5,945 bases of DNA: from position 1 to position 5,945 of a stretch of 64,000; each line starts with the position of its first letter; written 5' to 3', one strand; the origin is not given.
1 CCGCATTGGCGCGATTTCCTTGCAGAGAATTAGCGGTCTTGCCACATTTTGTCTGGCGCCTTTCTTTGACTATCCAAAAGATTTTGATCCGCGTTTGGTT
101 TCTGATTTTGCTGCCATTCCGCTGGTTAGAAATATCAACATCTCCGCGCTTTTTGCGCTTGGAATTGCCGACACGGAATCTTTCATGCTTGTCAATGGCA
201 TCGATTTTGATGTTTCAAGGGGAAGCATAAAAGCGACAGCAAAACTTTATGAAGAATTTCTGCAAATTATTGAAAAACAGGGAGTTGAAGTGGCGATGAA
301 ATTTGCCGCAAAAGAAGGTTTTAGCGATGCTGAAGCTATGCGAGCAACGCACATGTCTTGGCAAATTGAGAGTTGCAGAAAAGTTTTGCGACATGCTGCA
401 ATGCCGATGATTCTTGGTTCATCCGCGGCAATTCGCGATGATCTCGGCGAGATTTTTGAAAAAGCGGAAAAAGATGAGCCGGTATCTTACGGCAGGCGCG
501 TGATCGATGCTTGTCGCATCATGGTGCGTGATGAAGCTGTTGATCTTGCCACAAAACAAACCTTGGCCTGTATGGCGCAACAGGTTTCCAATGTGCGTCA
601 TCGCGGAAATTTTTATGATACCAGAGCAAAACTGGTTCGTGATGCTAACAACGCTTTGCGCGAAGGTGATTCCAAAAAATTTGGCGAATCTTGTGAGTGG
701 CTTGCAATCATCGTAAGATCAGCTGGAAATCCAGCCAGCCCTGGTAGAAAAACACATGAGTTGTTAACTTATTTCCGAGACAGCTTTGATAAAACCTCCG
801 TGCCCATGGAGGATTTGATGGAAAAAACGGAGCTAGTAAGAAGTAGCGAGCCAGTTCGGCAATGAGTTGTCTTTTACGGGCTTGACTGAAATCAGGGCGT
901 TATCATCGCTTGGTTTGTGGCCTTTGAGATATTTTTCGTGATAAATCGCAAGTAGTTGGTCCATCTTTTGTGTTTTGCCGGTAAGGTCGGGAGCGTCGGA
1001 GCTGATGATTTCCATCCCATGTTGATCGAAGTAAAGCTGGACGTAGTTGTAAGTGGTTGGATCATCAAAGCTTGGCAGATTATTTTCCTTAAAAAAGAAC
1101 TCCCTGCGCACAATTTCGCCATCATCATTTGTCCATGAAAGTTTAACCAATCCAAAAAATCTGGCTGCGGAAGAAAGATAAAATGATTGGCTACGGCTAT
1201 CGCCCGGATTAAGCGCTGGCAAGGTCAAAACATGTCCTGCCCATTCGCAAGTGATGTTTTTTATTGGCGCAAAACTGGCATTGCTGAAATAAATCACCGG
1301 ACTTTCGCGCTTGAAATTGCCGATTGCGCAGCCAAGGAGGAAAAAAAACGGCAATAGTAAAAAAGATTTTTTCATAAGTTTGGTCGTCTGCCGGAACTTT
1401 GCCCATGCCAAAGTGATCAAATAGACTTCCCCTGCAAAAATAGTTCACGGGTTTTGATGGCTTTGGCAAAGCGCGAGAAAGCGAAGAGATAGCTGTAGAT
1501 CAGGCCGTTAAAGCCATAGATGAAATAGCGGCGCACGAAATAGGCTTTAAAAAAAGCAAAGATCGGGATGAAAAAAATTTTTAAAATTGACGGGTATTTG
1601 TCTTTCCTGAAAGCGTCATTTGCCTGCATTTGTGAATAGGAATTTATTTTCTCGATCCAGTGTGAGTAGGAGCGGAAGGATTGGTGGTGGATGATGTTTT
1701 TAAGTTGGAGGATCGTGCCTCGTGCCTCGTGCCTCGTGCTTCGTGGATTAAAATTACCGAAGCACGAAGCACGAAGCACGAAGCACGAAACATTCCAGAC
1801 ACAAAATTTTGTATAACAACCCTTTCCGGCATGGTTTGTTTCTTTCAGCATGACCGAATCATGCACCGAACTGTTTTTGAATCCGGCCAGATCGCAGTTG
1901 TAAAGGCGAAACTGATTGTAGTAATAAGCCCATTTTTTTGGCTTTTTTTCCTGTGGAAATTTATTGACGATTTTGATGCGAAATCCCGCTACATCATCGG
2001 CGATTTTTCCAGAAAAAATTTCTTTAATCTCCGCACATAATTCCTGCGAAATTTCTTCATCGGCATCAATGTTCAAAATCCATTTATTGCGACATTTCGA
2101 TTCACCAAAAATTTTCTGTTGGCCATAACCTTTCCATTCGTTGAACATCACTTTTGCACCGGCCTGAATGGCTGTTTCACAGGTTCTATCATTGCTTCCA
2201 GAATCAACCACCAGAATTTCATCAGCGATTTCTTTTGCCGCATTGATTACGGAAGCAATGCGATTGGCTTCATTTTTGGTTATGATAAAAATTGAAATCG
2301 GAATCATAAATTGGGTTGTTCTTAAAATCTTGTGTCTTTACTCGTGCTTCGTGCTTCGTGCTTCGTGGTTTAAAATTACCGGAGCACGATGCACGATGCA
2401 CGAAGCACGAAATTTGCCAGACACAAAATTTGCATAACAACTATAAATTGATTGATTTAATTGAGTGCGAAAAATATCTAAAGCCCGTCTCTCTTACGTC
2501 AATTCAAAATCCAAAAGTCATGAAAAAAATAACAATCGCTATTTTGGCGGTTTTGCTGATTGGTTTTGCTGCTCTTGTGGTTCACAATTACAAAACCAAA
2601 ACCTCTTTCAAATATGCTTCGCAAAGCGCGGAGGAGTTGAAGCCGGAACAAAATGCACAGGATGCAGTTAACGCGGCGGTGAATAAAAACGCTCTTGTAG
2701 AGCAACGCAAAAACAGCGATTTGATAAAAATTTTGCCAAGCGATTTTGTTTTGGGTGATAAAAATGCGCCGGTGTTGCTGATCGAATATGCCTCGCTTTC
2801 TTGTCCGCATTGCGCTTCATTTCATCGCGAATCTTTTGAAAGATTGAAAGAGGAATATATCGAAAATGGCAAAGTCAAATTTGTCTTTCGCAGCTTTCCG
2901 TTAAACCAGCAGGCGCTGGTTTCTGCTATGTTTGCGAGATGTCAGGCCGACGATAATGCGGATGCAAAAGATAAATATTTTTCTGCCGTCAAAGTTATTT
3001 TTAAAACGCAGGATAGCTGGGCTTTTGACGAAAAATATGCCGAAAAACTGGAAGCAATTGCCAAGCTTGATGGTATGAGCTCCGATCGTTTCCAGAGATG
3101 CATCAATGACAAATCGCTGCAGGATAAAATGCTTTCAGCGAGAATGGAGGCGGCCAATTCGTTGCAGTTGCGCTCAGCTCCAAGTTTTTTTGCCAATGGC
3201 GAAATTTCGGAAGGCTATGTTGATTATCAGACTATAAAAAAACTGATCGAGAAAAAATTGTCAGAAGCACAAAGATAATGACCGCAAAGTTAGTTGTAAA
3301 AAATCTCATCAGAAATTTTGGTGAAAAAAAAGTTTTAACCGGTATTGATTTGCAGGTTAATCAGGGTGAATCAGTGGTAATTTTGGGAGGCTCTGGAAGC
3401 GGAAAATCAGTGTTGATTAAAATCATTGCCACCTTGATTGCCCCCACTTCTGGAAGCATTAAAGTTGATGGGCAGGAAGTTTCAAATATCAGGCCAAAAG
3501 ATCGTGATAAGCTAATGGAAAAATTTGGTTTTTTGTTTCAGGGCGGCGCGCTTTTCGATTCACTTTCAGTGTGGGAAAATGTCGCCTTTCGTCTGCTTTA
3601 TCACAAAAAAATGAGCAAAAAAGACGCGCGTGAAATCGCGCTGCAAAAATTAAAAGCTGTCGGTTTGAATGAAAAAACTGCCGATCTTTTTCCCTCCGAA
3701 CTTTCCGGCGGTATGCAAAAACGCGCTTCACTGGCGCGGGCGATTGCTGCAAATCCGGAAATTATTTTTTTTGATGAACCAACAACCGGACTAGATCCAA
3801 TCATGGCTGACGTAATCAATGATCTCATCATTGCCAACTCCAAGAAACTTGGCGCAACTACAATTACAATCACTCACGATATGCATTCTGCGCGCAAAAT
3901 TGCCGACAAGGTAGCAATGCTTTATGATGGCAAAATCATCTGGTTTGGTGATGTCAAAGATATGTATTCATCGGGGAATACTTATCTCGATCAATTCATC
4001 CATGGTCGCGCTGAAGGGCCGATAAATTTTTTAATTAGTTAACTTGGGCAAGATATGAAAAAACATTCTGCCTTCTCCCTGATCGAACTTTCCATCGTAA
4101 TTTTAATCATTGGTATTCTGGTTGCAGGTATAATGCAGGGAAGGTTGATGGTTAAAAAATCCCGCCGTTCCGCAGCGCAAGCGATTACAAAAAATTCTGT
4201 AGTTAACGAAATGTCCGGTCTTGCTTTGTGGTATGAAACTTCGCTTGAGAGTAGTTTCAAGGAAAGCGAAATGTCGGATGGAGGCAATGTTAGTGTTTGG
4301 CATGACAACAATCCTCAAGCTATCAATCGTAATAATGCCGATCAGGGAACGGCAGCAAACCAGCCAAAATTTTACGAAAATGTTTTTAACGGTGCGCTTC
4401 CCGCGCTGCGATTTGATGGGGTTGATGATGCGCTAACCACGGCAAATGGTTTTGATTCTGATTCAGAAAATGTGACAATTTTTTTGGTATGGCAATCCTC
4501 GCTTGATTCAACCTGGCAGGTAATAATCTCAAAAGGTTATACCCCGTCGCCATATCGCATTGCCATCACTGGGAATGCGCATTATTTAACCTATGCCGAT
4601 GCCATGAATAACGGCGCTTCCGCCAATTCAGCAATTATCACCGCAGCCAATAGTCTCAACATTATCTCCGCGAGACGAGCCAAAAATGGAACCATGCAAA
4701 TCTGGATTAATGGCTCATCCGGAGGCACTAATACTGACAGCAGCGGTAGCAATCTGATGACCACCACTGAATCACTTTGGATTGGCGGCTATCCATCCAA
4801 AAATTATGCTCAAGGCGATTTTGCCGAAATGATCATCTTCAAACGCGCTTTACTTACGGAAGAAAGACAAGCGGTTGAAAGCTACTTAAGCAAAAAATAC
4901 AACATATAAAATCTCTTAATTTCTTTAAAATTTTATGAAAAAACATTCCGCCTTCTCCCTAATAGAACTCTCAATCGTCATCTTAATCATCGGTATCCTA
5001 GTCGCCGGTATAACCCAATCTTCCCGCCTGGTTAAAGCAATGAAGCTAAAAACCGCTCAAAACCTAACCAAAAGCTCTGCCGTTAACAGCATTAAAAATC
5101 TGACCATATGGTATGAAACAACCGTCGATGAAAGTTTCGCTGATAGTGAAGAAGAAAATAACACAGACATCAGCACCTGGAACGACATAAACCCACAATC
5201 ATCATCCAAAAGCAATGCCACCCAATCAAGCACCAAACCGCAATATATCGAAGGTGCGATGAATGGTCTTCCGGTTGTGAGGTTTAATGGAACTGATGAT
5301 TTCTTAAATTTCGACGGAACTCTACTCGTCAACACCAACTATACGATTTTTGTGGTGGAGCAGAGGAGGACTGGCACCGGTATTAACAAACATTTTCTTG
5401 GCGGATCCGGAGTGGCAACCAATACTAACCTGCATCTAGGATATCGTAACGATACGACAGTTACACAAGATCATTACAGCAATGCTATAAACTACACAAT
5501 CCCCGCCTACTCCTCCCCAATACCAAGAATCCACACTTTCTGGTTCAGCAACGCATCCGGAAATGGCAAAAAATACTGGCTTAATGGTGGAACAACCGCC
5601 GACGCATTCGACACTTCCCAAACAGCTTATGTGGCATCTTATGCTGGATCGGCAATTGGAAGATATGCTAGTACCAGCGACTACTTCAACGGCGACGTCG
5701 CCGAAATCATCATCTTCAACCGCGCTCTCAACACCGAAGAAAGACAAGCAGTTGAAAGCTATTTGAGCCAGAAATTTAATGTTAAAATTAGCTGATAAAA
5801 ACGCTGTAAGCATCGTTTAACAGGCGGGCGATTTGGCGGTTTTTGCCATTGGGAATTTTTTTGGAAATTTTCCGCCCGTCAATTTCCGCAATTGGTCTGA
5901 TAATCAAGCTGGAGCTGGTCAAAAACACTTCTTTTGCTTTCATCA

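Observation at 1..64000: Housekeeping chromosome saturated with at least eight families of GC-rich palindromic (RPE/MITE-like) repeats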

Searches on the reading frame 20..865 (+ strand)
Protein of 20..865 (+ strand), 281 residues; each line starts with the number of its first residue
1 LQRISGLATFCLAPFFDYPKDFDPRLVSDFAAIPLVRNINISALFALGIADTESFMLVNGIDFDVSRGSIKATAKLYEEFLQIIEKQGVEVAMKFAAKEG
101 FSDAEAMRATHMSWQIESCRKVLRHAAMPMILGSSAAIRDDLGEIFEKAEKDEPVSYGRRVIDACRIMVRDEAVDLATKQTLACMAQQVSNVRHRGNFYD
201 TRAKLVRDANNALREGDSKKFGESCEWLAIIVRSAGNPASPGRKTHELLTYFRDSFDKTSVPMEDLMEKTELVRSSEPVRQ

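Call 24: search_protein_families(library=ncbifam, proteins=[window:20-865:+])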
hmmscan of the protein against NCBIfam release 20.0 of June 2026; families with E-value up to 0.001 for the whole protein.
window:20-865:+ (281 aa): 0 families

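Call 31: search_protein_families(library=pfam, max_evalue=0.000001, proteins=[window:20-865:+])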
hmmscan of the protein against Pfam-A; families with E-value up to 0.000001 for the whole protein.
window:20-865:+ (281 aa): 0 families

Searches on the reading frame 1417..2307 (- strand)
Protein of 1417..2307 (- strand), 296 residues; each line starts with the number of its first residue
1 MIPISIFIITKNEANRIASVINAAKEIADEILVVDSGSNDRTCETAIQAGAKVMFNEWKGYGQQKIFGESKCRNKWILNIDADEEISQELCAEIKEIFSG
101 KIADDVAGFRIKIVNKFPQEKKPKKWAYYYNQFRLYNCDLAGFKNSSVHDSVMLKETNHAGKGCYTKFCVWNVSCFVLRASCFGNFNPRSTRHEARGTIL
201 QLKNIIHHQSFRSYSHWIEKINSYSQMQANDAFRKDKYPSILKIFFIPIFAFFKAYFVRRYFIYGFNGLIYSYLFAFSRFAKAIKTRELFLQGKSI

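Call 24: search_protein_families(library=ncbifam, proteins=[window:1417-2307:-])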
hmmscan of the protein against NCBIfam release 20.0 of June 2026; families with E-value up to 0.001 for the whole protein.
window:1417-2307:- (296 aa): 7 families
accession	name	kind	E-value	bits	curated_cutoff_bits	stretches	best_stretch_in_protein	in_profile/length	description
TIGR04283.1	glyco_like_mftF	equivalog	1.2e-14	54.5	182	1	4-116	1-114/221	TIGR04283 family arsenosugar biosynthesis glycosyltransferase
TIGR04182.1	glyco_TIGR04182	equivalog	3.8e-12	46.2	325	1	4-113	2-112/293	S-layer glycoprotein N-glycosyltransferase AglJ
NF010496.0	PRK13915.1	equivalog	7.2e-09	35.1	262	1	4-56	33-91/307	glucosyl-3-phosphoglycerate synthase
NF058614.1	PPMAGASynPpgS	equivalog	6.9e-07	28.9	370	1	7-54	5-52/226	polyprenyl-phospho-N-acetylgalactosaminyl synthase PpgS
TIGR04195.1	S_glycosyl_SunS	equivalog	1.5e-06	27.4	350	1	4-96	59-153/421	SunS family peptide S-glycosyltransferase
NF041391.1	DPhHxTase_Halo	equivalog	1.6e-06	27.3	375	1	10-93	3-88/213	dolichyl-phosphate hexose transferase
NF045692.1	OglycostaseCruG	equivalog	2.4e-05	23.5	600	1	4-98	43-152/386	2'-O-glycosyltransferase CruG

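Call 31: search_protein_families(library=pfam, max_evalue=0.000001, proteins=[window:1417-2307:-])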
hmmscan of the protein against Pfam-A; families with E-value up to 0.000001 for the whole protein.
window:1417-2307:- (296 aa): 1 family
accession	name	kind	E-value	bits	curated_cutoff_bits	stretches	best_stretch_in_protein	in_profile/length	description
PF00535.33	Glycos_transf_2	-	2.3e-17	63.9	23.3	1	5-139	1-145/168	Glycosyl transferase family 2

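Call 112: search_solved_structures(query=window:1417-2307:-, show_alignments=1, max_evalue=0.01)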
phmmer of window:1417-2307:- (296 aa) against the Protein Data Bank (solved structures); distinct sequences matched with E-value up to 0.01: 3.
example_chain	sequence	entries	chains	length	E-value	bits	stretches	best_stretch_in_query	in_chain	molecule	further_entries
22ao_A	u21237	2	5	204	4.2e-10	42.8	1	4-101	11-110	GmaR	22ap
7msp_A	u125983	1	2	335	5.5e-05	26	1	5-96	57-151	SPbeta prophage-derived glycosyltransferase SunS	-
7msn_A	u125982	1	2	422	8e-05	25.4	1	5-96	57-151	SPbeta prophage-derived glycosyltransferase SunS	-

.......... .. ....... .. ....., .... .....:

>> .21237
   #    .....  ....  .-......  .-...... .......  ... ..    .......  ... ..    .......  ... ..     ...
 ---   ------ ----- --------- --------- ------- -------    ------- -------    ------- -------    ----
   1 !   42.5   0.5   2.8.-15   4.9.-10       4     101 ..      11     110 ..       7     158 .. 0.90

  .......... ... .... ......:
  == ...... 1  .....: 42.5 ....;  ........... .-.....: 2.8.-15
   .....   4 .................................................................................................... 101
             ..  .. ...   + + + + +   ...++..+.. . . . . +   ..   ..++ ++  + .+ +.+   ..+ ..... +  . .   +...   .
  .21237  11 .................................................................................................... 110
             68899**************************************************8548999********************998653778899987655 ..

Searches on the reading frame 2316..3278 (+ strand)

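Call 24: search_protein_families(library=ncbifam, proteins=[window:2316-3278:+])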
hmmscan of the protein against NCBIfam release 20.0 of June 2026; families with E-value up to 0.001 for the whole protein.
window:2316-3278:+ (320 aa): 2 families
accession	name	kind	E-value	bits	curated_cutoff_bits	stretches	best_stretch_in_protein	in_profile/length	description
NF041057.1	Rcas_1661_fam_Se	equivalog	1.6e-22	80.2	190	1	101-313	47-246/247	Rcas_1661 family thioredoxin-like (seleno)lipoprotein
NF047695.1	ThlDiSintDsbAHaem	equivalog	9.5e-05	21.9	290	1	155-297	42-177/206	thiol:disulfide interchange protein DsbA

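Call 31: search_protein_families(library=pfam, max_evalue=0.000001, proteins=[window:2316-3278:+])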
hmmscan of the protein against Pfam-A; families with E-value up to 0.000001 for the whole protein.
window:2316-3278:+ (320 aa): 2 families
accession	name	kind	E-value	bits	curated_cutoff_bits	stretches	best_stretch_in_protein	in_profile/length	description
PF13462.12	Thioredoxin_4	-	1.1e-39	136.6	23.2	1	142-313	4-165/165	Thioredoxin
PF01323.26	DSBA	-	9.4e-08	32.5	25.6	0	243-311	123-190/191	DSBA-like thioredoxin domain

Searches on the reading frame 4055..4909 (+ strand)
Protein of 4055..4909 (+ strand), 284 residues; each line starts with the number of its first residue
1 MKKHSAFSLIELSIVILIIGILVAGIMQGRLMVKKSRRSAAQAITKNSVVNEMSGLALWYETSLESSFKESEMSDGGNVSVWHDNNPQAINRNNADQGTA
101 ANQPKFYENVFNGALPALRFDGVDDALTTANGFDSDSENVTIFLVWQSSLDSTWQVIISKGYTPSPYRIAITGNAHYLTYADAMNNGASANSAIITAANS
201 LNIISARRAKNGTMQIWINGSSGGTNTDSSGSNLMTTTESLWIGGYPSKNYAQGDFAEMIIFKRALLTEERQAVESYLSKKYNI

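Call 24: search_protein_families(library=ncbifam, proteins=[window:4055-4909:+])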
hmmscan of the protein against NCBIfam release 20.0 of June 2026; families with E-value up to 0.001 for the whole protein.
window:4055-4909:+ (284 aa): 1 family
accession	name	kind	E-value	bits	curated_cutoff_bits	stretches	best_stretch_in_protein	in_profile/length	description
TIGR02532.1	IV_pilin_GFxxxE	domain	0.00011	21.8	16.3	1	5-26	2-23/24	prepilin-type N-terminal cleavage/methylation domain-containing protein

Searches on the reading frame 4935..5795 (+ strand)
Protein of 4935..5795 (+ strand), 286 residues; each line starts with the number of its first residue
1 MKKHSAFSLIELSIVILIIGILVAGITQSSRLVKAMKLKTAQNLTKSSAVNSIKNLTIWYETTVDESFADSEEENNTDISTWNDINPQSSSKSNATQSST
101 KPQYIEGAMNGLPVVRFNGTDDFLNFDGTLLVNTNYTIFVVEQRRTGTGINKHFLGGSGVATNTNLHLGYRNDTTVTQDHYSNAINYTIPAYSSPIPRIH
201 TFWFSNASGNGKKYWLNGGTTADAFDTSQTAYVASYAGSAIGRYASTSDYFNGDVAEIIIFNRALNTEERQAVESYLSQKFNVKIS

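Call 24: search_protein_families(library=ncbifam, proteins=[window:4935-5795:+])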
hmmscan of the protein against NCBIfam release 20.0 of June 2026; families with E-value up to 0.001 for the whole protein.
window:4935-5795:+ (286 aa): 1 family
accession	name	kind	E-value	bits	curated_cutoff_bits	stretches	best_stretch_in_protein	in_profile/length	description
TIGR02532.1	IV_pilin_GFxxxE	domain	9.7e-05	22.1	16.3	1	5-26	2-23/24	prepilin-type N-terminal cleavage/methylation domain-containing protein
